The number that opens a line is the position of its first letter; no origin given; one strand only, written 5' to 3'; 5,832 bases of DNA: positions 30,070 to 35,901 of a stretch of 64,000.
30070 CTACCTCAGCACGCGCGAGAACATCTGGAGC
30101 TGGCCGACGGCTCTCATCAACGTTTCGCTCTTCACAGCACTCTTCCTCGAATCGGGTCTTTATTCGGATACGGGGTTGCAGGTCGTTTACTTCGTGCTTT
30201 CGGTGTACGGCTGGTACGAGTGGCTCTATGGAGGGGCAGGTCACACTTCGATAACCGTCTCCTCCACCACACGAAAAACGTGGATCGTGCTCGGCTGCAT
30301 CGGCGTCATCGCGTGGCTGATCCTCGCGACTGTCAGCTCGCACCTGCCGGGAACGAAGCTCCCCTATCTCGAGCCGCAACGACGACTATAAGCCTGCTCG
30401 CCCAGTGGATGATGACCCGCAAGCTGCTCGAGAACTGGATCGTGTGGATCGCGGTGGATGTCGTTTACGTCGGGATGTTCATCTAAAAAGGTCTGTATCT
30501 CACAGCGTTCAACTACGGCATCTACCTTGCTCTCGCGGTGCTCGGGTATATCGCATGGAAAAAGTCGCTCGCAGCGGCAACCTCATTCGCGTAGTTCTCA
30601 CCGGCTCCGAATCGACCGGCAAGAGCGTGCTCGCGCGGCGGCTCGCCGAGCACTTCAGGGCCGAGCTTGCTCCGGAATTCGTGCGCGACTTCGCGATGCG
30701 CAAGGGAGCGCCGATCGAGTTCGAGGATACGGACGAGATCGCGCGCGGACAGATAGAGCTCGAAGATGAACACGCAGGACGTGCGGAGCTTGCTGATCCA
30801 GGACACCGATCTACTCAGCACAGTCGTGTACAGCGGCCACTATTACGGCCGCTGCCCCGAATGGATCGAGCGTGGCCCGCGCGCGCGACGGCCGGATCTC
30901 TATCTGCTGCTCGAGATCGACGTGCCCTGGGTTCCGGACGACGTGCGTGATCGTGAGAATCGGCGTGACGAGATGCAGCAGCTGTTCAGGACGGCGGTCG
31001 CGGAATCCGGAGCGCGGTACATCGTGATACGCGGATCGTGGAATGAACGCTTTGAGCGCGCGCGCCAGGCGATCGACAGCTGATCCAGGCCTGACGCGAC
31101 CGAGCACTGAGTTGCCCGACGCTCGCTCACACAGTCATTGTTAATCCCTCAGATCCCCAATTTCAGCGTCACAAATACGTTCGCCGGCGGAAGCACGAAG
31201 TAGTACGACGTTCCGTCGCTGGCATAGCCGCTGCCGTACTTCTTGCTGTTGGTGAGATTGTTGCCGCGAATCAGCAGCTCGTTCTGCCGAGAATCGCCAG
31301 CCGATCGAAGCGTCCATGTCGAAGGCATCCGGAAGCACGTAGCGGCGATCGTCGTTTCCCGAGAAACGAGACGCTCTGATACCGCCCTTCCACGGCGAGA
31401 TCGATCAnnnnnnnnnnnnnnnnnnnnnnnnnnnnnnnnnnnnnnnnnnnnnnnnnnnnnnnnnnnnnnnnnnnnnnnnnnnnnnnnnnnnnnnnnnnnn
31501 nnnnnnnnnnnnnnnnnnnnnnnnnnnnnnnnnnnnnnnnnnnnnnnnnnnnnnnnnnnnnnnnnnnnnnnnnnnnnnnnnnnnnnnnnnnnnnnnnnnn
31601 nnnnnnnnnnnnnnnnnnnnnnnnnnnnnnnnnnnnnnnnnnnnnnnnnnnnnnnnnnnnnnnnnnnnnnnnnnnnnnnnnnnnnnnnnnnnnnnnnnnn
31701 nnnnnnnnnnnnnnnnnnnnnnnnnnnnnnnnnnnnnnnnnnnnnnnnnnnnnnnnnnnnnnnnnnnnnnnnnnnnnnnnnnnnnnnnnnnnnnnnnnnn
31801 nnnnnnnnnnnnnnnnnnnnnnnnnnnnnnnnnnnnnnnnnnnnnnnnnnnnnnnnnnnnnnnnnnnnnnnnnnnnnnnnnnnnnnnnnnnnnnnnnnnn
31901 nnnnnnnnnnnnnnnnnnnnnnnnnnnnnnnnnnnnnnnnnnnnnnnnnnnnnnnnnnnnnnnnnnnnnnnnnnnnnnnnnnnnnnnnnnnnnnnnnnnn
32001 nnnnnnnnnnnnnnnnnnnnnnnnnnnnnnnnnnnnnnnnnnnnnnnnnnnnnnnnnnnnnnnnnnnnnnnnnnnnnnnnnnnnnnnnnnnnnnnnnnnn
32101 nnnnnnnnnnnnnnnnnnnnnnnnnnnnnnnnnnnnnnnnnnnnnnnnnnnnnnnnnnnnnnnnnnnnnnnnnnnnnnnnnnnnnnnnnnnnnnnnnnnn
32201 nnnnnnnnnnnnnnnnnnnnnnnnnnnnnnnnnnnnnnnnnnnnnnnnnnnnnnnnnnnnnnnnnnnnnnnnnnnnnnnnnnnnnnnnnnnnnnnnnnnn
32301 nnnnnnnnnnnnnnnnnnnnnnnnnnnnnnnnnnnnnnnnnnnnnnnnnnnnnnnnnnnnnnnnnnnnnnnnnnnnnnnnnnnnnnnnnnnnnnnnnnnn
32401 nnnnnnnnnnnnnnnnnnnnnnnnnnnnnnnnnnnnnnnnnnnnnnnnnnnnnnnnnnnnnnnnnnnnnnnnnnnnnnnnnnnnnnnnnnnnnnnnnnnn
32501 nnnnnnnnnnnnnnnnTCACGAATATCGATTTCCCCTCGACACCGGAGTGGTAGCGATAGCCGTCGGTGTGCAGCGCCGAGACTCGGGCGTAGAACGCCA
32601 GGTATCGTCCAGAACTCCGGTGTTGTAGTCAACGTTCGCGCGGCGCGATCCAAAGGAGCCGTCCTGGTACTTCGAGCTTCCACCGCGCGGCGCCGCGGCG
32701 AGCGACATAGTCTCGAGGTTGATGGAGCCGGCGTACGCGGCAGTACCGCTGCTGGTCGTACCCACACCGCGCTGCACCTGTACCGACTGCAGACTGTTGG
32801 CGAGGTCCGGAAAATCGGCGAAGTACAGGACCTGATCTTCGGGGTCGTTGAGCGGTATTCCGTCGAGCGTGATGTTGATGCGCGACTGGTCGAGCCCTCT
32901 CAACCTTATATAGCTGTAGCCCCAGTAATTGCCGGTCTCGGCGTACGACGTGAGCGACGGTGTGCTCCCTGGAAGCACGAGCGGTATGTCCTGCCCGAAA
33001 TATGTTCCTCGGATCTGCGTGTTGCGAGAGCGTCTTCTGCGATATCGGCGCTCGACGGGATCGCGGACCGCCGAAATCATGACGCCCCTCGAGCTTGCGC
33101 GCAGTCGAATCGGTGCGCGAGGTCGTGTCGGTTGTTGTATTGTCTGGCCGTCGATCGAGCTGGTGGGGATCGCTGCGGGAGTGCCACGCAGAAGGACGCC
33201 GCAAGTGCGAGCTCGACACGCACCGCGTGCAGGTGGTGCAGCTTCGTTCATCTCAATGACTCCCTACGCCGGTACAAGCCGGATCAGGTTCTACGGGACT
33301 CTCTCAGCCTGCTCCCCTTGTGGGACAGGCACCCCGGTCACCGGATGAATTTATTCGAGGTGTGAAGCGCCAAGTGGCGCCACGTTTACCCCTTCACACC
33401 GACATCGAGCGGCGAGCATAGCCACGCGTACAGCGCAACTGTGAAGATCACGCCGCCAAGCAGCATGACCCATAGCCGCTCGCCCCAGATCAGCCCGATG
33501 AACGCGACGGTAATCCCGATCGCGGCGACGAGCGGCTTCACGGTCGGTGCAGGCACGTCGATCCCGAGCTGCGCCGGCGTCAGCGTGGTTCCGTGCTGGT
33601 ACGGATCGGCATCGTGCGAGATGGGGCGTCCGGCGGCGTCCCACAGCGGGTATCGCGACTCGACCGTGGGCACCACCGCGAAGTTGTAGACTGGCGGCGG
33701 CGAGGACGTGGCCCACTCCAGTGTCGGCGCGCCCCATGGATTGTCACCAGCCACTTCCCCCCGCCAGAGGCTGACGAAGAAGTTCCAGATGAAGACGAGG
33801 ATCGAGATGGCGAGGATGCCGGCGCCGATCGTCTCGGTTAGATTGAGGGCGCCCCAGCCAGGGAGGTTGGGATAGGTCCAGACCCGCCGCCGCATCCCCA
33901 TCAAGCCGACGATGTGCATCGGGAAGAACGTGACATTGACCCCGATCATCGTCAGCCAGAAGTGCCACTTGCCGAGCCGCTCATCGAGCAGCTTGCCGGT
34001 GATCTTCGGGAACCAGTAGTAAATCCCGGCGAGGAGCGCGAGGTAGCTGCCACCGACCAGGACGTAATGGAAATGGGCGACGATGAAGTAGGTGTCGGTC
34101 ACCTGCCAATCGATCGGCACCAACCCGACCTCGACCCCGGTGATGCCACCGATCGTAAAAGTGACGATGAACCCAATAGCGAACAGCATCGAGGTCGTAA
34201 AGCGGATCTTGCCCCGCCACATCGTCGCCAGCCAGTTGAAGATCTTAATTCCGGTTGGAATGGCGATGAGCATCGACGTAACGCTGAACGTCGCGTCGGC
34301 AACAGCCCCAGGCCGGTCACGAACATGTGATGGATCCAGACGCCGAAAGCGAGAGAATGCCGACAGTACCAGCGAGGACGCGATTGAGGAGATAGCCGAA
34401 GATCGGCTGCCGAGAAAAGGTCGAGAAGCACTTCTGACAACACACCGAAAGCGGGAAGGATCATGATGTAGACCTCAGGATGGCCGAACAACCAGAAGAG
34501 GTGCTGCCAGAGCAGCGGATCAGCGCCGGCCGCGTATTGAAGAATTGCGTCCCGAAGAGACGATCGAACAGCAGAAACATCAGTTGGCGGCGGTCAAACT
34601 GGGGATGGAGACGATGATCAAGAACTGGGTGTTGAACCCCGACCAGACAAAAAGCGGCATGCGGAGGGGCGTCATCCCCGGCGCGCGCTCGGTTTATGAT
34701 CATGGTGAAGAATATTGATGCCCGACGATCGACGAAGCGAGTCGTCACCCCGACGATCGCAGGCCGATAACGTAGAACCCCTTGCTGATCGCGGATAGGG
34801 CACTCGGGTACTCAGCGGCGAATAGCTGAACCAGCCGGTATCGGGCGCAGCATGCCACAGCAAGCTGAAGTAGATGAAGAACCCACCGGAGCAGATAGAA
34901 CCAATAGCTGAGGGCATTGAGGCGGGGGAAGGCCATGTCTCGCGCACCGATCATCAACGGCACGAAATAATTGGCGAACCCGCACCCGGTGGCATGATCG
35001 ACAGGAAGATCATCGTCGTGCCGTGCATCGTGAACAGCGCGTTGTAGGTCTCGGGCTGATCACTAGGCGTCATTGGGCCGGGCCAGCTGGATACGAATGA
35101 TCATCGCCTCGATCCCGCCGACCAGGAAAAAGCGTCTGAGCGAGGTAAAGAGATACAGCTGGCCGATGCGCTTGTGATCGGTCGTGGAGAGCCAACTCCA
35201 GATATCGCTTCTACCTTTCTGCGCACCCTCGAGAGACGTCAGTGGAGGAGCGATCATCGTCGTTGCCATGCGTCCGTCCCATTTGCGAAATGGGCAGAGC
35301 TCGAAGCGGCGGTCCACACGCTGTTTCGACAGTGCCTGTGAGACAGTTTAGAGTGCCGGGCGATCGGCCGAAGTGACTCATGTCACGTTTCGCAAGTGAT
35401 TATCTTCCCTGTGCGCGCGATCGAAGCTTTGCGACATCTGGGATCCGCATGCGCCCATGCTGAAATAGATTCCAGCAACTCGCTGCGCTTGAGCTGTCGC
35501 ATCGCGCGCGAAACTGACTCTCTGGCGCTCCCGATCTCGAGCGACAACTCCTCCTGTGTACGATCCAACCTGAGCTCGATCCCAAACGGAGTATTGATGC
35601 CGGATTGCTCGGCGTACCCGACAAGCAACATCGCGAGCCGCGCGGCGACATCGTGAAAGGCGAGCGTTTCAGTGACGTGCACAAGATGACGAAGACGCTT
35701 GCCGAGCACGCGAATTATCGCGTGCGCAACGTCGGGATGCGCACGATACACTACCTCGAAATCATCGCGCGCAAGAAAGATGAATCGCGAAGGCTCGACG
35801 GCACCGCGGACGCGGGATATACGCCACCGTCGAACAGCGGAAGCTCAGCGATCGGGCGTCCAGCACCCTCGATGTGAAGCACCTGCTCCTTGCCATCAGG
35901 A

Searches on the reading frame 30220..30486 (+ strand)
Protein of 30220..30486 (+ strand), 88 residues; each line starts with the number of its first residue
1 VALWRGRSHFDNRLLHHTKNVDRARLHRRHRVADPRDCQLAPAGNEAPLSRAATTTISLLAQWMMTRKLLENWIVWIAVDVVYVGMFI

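Call 69: search_protein_families(library=pfam, proteins=[window:30220-30486:+], max_evalue=0.0001)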
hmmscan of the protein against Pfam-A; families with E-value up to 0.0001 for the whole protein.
window:30220-30486:+ (88 aa): 1 family
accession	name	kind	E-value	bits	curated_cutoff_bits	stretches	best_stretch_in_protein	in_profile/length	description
PF04973.17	NMN_transporter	-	8.3e-14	52.4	27.3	1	46-88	106-148/175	Nicotinamide mononucleotide transporter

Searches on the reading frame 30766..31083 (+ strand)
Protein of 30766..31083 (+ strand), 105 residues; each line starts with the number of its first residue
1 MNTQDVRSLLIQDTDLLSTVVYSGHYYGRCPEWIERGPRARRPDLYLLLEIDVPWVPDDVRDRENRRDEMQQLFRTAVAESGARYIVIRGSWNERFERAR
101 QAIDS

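Call 69: search_protein_families(library=pfam, proteins=[window:30766-31083:+], max_evalue=0.0001)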
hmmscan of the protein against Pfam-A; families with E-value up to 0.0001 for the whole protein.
window:30766-31083:+ (105 aa): 1 family
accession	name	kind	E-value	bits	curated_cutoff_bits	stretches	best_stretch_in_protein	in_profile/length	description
PF13521.12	AAA_28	-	1.2e-17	65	27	1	6-95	73-164/164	AAA domain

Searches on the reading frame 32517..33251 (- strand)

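Call 69: search_protein_families(library=pfam, proteins=[window:32517-33251:-], max_evalue=0.0001)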
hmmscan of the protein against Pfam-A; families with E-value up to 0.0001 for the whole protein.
window:32517-33251:- (244 aa): 1 family
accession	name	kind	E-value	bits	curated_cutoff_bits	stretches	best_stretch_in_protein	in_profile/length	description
PF07715.20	Plug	-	6.9e-10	39.8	23.9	1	94-175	30-106/107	TonB-dependent Receptor Plug Domain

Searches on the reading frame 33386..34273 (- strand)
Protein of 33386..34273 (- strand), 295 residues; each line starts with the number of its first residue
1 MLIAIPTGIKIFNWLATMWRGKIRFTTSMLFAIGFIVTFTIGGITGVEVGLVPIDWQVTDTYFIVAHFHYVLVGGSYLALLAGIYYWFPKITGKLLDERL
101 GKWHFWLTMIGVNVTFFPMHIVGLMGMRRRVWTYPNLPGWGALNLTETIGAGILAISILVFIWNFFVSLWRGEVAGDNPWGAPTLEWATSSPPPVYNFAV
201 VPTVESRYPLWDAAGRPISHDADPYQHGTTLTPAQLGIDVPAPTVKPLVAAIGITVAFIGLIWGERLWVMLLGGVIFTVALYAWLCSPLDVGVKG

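Call 69: search_protein_families(library=pfam, proteins=[window:33386-34273:-], max_evalue=0.0001)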
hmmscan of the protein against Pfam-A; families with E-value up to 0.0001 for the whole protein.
window:33386-34273:- (295 aa): 1 family
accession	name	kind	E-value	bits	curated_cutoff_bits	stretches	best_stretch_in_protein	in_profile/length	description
PF00115.25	COX1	-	4.5e-60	204.2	34.8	1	1-152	280-435/436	Cytochrome C and Quinol oxidase polypeptide I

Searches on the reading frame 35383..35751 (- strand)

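Call 21: search_protein_families(library=ncbifam, proteins=[window:35383-35751:-], max_evalue=0.001)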
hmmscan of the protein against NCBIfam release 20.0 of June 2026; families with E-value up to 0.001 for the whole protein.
window:35383-35751:- (122 aa): 3 families
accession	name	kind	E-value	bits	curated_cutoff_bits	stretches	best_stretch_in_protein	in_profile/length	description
NF008732.0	PRK11753.1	equivalog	2.1e-09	37.1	266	1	3-94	112-202/214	cAMP-activated global transcriptional regulator CRP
TIGR03697.1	NtcA_cyano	equivalog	8.3e-08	32.2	244.95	1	3-94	83-174/193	global nitrogen regulator NtcA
NF053664.1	TransRegPtrACyano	equivalog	4.1e-05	23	300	1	4-94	91-181/196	Crp/Fnr family transcriptional regulator PtrA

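Call 72: search_protein_families(library=pfam, proteins=[window:35383-35751:-], max_evalue=0.0001)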
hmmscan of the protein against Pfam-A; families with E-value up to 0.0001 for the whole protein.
window:35383-35751:- (122 aa): 1 family
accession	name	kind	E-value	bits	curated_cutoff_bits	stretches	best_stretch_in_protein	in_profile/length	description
PF13545.12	HTH_Crp_2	-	2.8e-10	40.5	27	1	37-94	1-53/70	Crp-like helix-turn-helix domain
